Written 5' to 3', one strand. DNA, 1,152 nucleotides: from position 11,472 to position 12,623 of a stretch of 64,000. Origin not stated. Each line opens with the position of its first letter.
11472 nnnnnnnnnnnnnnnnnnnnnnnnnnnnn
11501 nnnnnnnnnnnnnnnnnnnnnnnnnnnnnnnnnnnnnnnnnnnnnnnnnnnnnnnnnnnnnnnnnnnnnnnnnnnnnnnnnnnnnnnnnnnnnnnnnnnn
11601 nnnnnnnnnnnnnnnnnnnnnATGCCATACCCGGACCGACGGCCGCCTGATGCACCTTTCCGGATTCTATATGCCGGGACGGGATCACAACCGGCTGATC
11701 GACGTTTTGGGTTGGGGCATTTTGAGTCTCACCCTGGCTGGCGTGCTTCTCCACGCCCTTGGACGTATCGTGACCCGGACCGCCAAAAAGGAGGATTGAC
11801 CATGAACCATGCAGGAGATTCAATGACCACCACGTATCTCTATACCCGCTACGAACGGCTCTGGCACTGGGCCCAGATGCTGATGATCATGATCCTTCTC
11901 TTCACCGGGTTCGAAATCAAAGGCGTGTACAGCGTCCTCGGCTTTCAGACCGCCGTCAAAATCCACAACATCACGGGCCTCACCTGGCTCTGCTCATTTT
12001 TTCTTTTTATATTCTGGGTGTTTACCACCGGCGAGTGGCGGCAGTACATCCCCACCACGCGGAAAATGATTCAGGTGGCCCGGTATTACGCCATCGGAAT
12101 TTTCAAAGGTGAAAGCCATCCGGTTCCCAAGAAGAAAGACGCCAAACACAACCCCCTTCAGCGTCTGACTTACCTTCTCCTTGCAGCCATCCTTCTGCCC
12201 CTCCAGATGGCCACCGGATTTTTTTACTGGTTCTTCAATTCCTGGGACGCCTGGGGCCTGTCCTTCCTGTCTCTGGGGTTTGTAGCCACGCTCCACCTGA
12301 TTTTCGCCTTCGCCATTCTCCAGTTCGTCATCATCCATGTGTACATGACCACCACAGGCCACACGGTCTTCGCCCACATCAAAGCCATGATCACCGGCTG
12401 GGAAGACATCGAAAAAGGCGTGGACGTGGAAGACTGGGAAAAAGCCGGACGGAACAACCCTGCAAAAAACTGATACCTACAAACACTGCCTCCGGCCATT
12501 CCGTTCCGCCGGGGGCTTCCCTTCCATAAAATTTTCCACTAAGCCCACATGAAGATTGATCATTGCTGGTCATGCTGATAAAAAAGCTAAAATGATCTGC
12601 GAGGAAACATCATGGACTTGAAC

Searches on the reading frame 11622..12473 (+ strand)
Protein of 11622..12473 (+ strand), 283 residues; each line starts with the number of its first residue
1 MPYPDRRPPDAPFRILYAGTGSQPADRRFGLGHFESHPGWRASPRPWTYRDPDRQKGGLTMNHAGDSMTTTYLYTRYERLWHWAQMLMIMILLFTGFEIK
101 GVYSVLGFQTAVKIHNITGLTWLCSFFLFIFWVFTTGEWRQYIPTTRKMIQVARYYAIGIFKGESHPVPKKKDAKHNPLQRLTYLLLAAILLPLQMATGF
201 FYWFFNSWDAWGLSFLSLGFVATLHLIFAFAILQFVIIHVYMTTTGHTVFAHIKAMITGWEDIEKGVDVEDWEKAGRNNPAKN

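Call 25: search_protein_families(library=pfam, proteins=[window:11622-12473:+], max_evalue=0.0001)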
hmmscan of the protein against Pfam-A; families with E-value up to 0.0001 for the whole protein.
window:11622-12473:+ (283 aa): 1 family
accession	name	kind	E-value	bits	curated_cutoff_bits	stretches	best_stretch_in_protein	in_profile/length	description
PF01292.26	Ni_hydr_CYTB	-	4.8e-25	88.8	30.1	1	74-259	2-179/179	Prokaryotic cytochrome b561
